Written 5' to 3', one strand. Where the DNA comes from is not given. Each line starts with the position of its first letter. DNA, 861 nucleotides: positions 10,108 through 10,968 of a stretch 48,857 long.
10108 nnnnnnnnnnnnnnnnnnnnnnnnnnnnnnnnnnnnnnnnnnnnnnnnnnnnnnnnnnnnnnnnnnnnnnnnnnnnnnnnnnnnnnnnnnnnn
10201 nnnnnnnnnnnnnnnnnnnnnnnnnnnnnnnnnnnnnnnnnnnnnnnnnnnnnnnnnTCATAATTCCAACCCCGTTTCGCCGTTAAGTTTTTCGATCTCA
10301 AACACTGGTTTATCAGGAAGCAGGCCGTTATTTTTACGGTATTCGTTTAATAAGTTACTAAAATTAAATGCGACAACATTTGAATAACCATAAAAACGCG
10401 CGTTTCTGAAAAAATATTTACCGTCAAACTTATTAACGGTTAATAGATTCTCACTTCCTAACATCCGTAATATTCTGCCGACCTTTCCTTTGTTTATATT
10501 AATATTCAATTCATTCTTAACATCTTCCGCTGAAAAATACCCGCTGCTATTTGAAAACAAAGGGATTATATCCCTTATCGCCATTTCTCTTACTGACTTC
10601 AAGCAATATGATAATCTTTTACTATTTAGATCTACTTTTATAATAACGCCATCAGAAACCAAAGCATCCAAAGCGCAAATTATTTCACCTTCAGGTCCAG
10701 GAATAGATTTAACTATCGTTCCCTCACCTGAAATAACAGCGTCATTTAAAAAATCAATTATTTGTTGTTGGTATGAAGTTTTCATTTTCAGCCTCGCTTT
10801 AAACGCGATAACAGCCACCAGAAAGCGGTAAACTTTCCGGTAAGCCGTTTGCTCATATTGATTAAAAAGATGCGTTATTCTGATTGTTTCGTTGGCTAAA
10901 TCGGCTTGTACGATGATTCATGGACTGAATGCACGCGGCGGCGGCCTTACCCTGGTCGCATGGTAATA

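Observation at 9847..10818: AT-rich accessory block in the leftward early operon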

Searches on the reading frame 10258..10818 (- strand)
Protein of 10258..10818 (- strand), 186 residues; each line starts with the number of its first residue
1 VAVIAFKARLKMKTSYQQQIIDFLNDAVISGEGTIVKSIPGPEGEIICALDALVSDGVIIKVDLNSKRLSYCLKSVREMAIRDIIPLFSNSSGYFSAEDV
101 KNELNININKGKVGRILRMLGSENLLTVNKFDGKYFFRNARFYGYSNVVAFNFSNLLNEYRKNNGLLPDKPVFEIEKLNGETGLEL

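Call 3: search_protein_families(library=pfam, proteins=[window:10258-10818:-], max_evalue=0.01)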
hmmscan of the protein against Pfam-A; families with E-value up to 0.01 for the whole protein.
window:10258-10818:- (186 aa): 2 families
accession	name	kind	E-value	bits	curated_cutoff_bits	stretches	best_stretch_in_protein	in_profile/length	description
PF08100.18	Dimerisation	-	0.00012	22.3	25.6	1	67-141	16-85/93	O-methyltransferase dimerisation domain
PF21517.3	HTH_Tnp_Tc3_2_like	-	0.0078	16.7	27.2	0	82-118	4-38/40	Transposable element Tc3 transposase, HTH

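Call 4: search_protein_families(library=phrogs, proteins=[window:10258-10818:-], max_evalue=0.01)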
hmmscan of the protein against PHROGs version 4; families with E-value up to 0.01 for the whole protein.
window:10258-10818:- (186 aa): 1 family
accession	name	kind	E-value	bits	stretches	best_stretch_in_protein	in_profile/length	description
phrog_1687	-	transcription regulation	0.0063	17.5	0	16-165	3-153/162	MarR family transcrition regulator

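Call 18: find_homologous_proteins(query=window:10258-10785:-)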
Query window:10258-10785:- (175 aa): 24 proteins with E <= 0.001 among 92 candidates.
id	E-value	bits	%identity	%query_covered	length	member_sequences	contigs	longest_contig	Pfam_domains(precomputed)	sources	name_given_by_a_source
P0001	1.6e-106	371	98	100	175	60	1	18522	-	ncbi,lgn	-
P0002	2.4e-106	371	98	100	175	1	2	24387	PF08100.19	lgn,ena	-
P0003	3.8e-106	370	98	100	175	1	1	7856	-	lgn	-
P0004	4.3e-106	370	98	100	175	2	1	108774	-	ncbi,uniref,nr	ncbi:hypothetical protein IGP34_08180 [Escherichia coli]|uniref:hypothetical protein n=1 Tax=Escheri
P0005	8.3e-106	369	98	100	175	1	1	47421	-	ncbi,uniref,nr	ncbi:hypothetical protein [Escherichia coli]|uniref:hypothetical protein n=1 Tax=Escherichia coli Ta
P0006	9.1e-106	369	97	100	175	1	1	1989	PF08100.19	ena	-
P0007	1.1e-105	369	97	100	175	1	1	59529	-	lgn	-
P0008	3.4e-105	367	97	100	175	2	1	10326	-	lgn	-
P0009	5.3e-105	366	97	100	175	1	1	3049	-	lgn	-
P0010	9.9e-105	366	97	100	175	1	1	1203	-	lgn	-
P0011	1.5e-104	365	97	100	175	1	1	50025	PF08100.19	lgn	-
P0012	1.7e-104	365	97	99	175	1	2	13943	-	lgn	-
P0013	2.2e-104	364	97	99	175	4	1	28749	PF08100.19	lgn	-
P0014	5.4e-104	363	97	99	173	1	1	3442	-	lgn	-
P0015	8.9e-104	362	97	100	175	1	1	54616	-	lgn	-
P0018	2.8e-72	260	69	100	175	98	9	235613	-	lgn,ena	-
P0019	2.0e-16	78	49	59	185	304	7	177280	-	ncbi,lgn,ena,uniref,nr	ncbi:hypothetical protein Q9Y70_000652 [Escherichia coli]|uniref:hypothetical protein n=1 Tax=Escher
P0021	5.9e-16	77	40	79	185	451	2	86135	-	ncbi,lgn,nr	ncbi:TPA: hypothetical protein LAN56_003465 [Escherichia coli]|nr:hypothetical protein [Escherichia 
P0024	4.3e-13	67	41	66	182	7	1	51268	-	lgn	-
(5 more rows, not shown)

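Call 25: search_protein_families(library=padloc, proteins=[window:10258-10785:-], max_evalue=0.1)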
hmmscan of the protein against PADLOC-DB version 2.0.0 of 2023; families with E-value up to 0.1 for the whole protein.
window:10258-10785:- (175 aa): 0 families

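Call 26: search_protein_families(library=ncbifam, proteins=[window:10258-10785:-], max_evalue=0.1)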
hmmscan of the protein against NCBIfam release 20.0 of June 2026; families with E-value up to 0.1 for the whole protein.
window:10258-10785:- (175 aa): 1 family
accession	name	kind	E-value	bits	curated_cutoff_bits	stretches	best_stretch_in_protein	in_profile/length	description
NF010550.0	PRK13943.1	equivalog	0.032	13.4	359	1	3-88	62-146/322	protein-L-isoaspartate O-methyltransferase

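Call 27: search_dna_similar(query=window:10258-10785:-, collection=phages, mode=protein, max_evalue=0.01, max_rows=40)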
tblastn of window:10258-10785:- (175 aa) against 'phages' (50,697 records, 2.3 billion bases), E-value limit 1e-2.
Records with a match: 7; places in all: 7; records where one place covers at least 80% of the query: 0.
Best place of each record, by identity: <60% 7.
By first word of the organism name: Escherichia 6; Enterobacteria 1.
By host as written in the record: Escherichia coli K-12 5; Escherichia coli 1; Escherichia coli str. K-12 substr. W3110 1.
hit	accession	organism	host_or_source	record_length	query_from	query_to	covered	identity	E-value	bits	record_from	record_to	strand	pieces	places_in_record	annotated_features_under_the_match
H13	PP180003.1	Escherichia phage mEp515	Escherichia coli K-12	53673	73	175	59%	48.6%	4e-18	86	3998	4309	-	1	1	hypothetical protein (x2)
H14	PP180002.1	Escherichia phage mEp013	Escherichia coli K-12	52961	73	175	59%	47.7%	9e-17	82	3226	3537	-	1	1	hypothetical protein (x2)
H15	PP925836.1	Escherichia phage MagusPhagus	Escherichia coli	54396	58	172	66%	42.0%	2e-15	78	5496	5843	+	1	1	MarR family transcrition regulator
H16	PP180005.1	Escherichia phage mEp554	Escherichia coli K-12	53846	73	175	59%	46.7%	1e-16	82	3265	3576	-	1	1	hypothetical protein (x2)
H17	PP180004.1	Escherichia phage mEp044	Escherichia coli K-12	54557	73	175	59%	46.7%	1e-16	82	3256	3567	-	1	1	hypothetical protein (x2)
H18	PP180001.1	Escherichia phage mEp010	Escherichia coli K-12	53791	73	175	59%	46.7%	6e-16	80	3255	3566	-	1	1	hypothetical protein (x2)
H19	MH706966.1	Enterobacteria phage mEp021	Escherichia coli str. K-12 substr. W3110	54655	73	175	59%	46.7%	1e-15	79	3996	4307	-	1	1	hypothetical protein (x2) | ribosome_binding_site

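Call 31: predict_structure(alignment_id=A4)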
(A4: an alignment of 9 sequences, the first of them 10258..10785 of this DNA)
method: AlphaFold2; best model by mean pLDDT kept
length: 175 residues; sequences in the alignment: 9
mean_pLDDT: 76.3   pTM: 0.64
mean pLDDT of the five models: 76.3, 75.5, 75.1, 73.5, 72.7
residues with pLDDT >= 90: 51; 70-90: 72; 50-70: 26; < 50: 26
segments of 3 or more residues with pLDDT < 50: 133-139, 159-175
pLDDT, mean of each block of 10 residues (from residue 1): 80 90 92 94 94 77 92 83 84 79 88 82 79 48 56 52 46 40
secondary structure, 60 per line:
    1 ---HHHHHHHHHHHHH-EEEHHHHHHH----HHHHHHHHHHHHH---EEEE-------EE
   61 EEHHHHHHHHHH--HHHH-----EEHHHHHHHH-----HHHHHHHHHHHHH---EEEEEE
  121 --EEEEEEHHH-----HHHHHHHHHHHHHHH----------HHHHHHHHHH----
elements in order: H4-16 E18-20 H21-27 H32-44 E48-51 E59-62 H63-72 H75-78 H86-93 H99-111 E115-120 E123-128 H137-151 H162-171

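Call 33: search_protein_representatives(alignment_id=A4)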
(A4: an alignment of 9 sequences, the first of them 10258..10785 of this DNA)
Query: 9 sequences, 183 profile positions. Proteins with E-value up to 0.001 (for the whole library): 7; up to 1e-10: 6; up to 1e-30: 2. The best 7 are listed.
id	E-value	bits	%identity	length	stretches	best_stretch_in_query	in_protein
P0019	3.4e-94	330.4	-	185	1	1-183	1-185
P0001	1.9e-73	262.8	-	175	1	1-183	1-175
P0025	3.4e-26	108.9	-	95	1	124-183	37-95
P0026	2.2e-22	96.4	-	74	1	1-72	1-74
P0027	1.3e-11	61.3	-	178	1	38-177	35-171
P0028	4.5e-11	59.6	-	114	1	1-50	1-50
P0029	3.4e-05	40.4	-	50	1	1-53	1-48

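Call 37: find_related_loci(query=A5, collection=genome_contigs, flank=8000)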
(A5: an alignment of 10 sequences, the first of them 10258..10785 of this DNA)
Query A5 (175 aa) in genome_contigs; peptide patterns used: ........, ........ (x = any residue, [..] = any of these).
69 stretches matched a pattern, but none encodes a relative of the query by tblastn (E <= 1e-3).

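Call 38: find_related_loci(query=A5, collection=viral_contigs, flank=8000)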
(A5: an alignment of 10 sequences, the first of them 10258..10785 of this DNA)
Query A5 (175 aa) in viral_contigs; peptide patterns used: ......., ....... (x = any residue, [..] = any of these).
198 stretches matched a pattern; 41 encode a relative of the query (tblastn E <= 1e-3); 41 distinct loci.
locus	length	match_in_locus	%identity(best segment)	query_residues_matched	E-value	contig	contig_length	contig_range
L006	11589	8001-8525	99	1-175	5e-114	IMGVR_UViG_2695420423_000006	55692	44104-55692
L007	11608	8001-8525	98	1-175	2e-112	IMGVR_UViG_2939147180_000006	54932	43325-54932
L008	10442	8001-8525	71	1-175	1e-81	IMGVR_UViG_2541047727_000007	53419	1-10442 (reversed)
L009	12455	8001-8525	71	1-175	1e-81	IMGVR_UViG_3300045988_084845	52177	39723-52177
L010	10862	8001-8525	71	1-175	1e-81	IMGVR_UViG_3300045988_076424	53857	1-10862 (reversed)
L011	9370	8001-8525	71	1-175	1e-81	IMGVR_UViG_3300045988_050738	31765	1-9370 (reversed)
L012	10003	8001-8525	70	1-175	8e-81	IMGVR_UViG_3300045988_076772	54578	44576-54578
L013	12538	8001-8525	70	1-175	2e-79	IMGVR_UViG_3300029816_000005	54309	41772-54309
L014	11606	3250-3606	48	58-175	1e-21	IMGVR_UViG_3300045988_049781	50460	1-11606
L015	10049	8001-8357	45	58-175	1e-21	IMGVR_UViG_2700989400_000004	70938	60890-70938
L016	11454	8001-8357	45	58-175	2e-21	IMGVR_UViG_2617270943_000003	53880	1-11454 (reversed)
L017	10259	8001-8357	45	58-175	2e-21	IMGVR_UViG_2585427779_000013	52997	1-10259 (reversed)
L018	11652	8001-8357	45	58-175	2e-21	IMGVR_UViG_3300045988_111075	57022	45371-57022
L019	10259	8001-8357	44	58-175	1e-21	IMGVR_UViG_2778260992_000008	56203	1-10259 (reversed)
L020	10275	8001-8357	45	58-175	2e-21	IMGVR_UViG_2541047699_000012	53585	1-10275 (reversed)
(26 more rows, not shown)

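Call 46: fold_search(model_id=the predicted structure, library=viral)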
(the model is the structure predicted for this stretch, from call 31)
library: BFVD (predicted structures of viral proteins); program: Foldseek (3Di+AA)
matches with E <= 10: 1460; with E <= 0.001: 18
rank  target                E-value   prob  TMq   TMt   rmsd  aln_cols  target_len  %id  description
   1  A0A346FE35            5.7e-11  1.00  0.59  0.56   9.6       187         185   32  (no name in the UniProt tables at hand)
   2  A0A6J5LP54            3.2e-06  1.00  0.33  0.34  13.2       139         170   16  Uncharacterized protein [uncultured Caudovirales phage]
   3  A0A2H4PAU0            4.1e-06  1.00  0.34  0.20  10.6       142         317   18  (no name in the UniProt tables at hand)
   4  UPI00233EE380         5.1e-05  1.00  0.36  0.40  12.5       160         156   18  (no name look-up for this kind of identifier)
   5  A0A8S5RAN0            7.2e-05  1.00  0.28  0.22  18.0       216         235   16  Helix-turn-helix domain protein [virus sp. ctQcs9]
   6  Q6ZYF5                9.7e-05  1.00  0.34  0.28  24.3       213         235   13  Uncharacterized protein [Pyrobaculum spherical virus (isolate United States/Yellowstone)]
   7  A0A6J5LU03            1.4e-04  1.00  0.31  0.27  19.9       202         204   11  Transcription regulator TrmB, N-terminal [uncultured Caudovirales phage]
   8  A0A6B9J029            1.7e-04  1.00  0.38  0.47   6.1       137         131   11  Uncharacterized protein [Vibrio phage NF]
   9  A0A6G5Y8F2            2.9e-04  1.00  0.30  0.17  19.3       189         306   13  (no name in the UniProt tables at hand)
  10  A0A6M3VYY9            3.1e-04  1.00  0.34  0.33   7.2       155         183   16  Uncharacterized protein [Pyrobaculum spherical virus 2]
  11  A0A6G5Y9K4            3.1e-04  1.00  0.30  0.22  20.9       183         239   12  (no name in the UniProt tables at hand)
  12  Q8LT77                4.4e-04  1.00  0.34  0.30  10.8       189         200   12  Uncharacterized protein [Vibrio phage VpV262]
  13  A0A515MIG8            6.7e-04  1.00  0.30  0.30   8.2       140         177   16  HTH marR-type domain-containing protein [Gordonia phage SheckWes]
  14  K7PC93                7.1e-04  1.00  0.42  0.54   5.5       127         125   16  Protein ORF112 [Cyprinid herpesvirus 1]
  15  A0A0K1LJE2            8.0e-04  1.00  0.29  0.36  10.6       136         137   11  (no name in the UniProt tables at hand)
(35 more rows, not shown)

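Call 47: fold_search(model_id=the predicted structure, library=pdb)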
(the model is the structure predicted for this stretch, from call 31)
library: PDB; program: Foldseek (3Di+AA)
matches with E <= 10: 1720; with E <= 0.001: 6
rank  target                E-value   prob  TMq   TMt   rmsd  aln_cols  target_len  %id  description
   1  8iue_P                3.0e-04  1.00  0.35  0.22  16.6       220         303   14  RNA polymerase III pre-initiation complex melting complex 1 (released 2023-05-24)
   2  8cli_A                3.8e-04  1.00  0.31  0.12  21.6       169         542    8  TFIIIC TauB-DNA monomer (released 2023-06-21)
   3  2zme_A                5.4e-04  1.00  0.30  0.26  11.5       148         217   12  Integrated structural and functional model of the human ESCRT-II complex (released 2008-11-04)
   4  3cuq_A                5.7e-04  1.00  0.32  0.26  11.4       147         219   12  Integrated structural and functional model of the human ESCRT-II complex (released 2008-11-04)
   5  9fso_F                7.6e-04  1.00  0.33  0.21  11.6       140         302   16  Human RNA Polymerase III Class III Open Pre-initiation Complex 1 (OC1) (released 2025-01-15)
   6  9gy4_E                9.1e-04  1.00  0.31  0.13   8.8       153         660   14  60S ribosomal subunit in complex with E3-UFM1 ligase and RQC machinery components NEMF and LTN1 (Composite map) (released 2025-05-14)
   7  2pjp_A                1.0e-03  1.00  0.40  0.53   6.0       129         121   15  Structure of the mRNA-binding domain of elongation factor SelB from E.coli in complex with SECIS RNA (released 2007-10-30)
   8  3cuq_B                1.1e-03  1.00  0.40  0.36   5.8       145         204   12  Integrated structural and functional model of the human ESCRT-II complex (released 2008-11-04)
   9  1lva                  1.2e-03  1.00  0.44  0.33  10.0       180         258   10  Crystal structure of a C-terminal fragment of Moorella thermoacetica elongation factor SelB (released 2002-08-21)
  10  8qfc_B                1.3e-03  1.00  0.31  0.13   8.7       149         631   14  UFL1 E3 ligase bound 60S ribosome (released 2024-02-21)
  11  1wsu_A                1.4e-03  1.00  0.43  0.56   5.2       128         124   18  C-terminal domain of elongation factor selB complexed with SECIS RNA (released 2005-01-25)
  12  2v9v                  2.3e-03  1.00  0.43  0.52   5.1       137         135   10  Crystal Structure of Moorella thermoacetica SelB(377-511) (released 2007-09-11)
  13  8b9x_B                2.8e-03  0.99  0.31  0.23  11.2       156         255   13  Chimeric protein of human UFM1 E3 ligase, UFL1, and DDRGK1 (released 2023-10-25)
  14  8ohd_A                2.9e-03  0.99  0.34  0.13   8.8       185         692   12  60S ribosomal subunit bound to the E3-UFM1 complex - state 3 (native) (released 2024-02-21)
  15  5afq_B                2.9e-03  0.96  0.29  0.13  16.5       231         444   13  Crystal structure of RPC62 - RPC32 beta (released 2015-10-07)
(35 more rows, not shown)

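Call 49: find_encoding_contigs(protein=P0027, flank=8000, max_places=4)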
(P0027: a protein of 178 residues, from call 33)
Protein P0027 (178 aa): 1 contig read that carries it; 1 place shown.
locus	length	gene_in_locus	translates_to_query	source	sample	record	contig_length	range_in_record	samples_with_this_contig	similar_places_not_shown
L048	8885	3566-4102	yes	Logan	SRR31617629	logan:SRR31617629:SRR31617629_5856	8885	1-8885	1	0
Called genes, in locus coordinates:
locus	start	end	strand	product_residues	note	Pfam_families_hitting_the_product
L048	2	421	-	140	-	?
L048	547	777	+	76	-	PF12844:HTH_19 (weak), PF01381:HTH_3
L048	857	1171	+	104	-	-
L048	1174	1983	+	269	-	PF13730:HTH_36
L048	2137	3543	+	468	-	PF00772:DnaB, PF13481:AAA_25 (weak), PF03796:DnaB_C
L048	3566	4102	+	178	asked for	-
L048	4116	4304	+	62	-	-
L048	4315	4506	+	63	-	-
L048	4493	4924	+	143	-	PF05772:NinB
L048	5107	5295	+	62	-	-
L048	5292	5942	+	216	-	-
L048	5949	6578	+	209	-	-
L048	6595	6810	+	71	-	-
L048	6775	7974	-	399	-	PF13356:Arm-DNA-bind_3, PF00589:Phage_integrase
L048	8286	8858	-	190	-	PF02413:Caudo_TAP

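Call 61: search_solved_structures(query=A5, max_evalue=10)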
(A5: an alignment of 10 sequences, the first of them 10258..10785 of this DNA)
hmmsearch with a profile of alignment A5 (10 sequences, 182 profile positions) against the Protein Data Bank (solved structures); distinct sequences matched with E-value up to 10: 16.
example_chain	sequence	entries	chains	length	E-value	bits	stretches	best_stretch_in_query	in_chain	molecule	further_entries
3nrv_A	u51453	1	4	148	0.0045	20.2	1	64-152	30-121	Putative transcriptional regulator (MarR/EmrR family)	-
2cyy_A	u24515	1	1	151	0.012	18.8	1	4-86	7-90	Putative HTH-type transcriptional regulator PH1519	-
1ri7_A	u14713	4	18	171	0.017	18.3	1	4-85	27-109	Putative transcriptional regulator | Putative HTH-type transcriptional regulator PH1519 | Uncharacterized HTH-type transcriptional regulator PH1519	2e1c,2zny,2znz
5jlu_A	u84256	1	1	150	0.025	17.7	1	38-157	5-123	Adhesin competence repressor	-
5jls_A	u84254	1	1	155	0.041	17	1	39-157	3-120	Adhesin competence repressor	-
4ggg_A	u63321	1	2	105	0.2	14.8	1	64-128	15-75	Repressor protein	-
1r1u_A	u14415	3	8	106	0.31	14.2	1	63-128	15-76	repressor protein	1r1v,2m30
1ucr_A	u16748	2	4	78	0.31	14.2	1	4-75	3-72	Protein dsvD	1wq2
2kjb_A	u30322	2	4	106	0.31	14.2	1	63-128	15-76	CzrA protein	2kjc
4kmf_A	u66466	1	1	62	0.36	14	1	74-122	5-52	Interferon-inducible and double-stranded-dependent eIF-2kinase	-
2rvc_A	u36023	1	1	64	0.36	13.9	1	74-122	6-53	Interferon-inducible and double-stranded-dependent eIF-2kinase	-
6cdb_A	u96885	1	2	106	0.37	13.9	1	63-128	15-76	ArsR family transcriptional regulator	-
1i1g_A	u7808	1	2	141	0.38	13.9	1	2-74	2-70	TRANSCRIPTIONAL REGULATOR LRPA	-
4ch7_A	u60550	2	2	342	0.49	13.5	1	23-67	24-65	NIRD-LIKE PROTEIN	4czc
7ueb_E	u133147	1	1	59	0.77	12.9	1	76-120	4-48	PscE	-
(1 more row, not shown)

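Call 62: search_protein_families(library=pfam, alignment_id=A5, max_evalue=1)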
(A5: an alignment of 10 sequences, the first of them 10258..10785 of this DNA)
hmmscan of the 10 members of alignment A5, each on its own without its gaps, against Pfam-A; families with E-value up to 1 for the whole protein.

A. member 1, window:10258-10785:- (175 aa): 6 families
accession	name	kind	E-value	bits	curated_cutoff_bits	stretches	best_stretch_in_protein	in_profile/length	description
PF08100.18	Dimerisation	-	0.00012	22.3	25.6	1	56-130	16-85/93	O-methyltransferase dimerisation domain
PF21517.3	HTH_Tnp_Tc3_2_like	-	0.0072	16.8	27.2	1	71-107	4-38/40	Transposable element Tc3 transposase, HTH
PF01475.25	FUR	-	0.11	13.1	23.1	1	72-125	12-70/121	Ferric uptake regulator family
PF07106.19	TBPIP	-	0.14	12.5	22.8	0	84-120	17-53/62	TBPIP/Hop2 winged helix domain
PF13054.11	DUF3915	-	0.15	12.4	26.9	1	92-149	37-93/126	Protein of unknown function (DUF3915)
PF21524.3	SAMD1_WH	-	0.22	12.1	24.5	0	32-53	34-55/63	SAM domain-containing protein 1, WH domain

B. families by the number of members that match (of 10 scanned): 20 families
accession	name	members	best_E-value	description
PF13412.12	HTH_24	4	0.03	Winged helix-turn-helix DNA-binding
PF08100.18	Dimerisation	3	0.00012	O-methyltransferase dimerisation domain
PF21517.3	HTH_Tnp_Tc3_2_like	3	0.0072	Transposable element Tc3 transposase, HTH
PF01475.25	FUR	3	0.074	Ferric uptake regulator family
PF07106.19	TBPIP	2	0.039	TBPIP/Hop2 winged helix domain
PF21524.3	SAMD1_WH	2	0.073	SAM domain-containing protein 1, WH domain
PF13054.11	DUF3915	2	0.15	Protein of unknown function (DUF3915)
PF12840.13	HTH_20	1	7.2e-05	Helix-turn-helix domain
PF12802.13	MarR_2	1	0.00085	MarR family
PF13545.12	HTH_Crp_2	1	0.0016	Crp-like helix-turn-helix domain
PF01978.25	TrmB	1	0.0016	Sugar-specific transcriptional regulator TrmB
PF03965.22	Penicillinase_R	1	0.0046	Penicillinase repressor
PF01047.28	MarR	1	0.031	MarR family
PF21984.2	DnaD_N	1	0.043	DnaD N-terminal domain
PF15977.11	HTH_46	1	0.097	Winged helix-turn-helix DNA binding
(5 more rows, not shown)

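Call 63: search_protein_families(library=phrogs, alignment_id=A5, max_evalue=0.1)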
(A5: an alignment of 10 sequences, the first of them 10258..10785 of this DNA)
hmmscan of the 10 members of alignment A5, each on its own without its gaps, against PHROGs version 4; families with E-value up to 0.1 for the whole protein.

A. member 1, window:10258-10785:- (175 aa): 1 family
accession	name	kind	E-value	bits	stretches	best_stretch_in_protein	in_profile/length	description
phrog_1687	-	transcription regulation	0.011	16.7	1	5-154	3-153/162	MarR family transcrition regulator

B. families by the number of members that match (of 10 scanned): 9 families
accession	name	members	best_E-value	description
phrog_1687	-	10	1e-17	MarR family transcrition regulator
phrog_142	-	7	0.00035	Ren-like exclusion protein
phrog_37263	-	2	0.066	-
phrog_19053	-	1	1e-07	-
phrog_2440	-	1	1.9e-05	transcriptional regulator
phrog_1123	-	1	0.015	-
phrog_36136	-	1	0.018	-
phrog_30050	-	1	0.068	-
phrog_11376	-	1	0.095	-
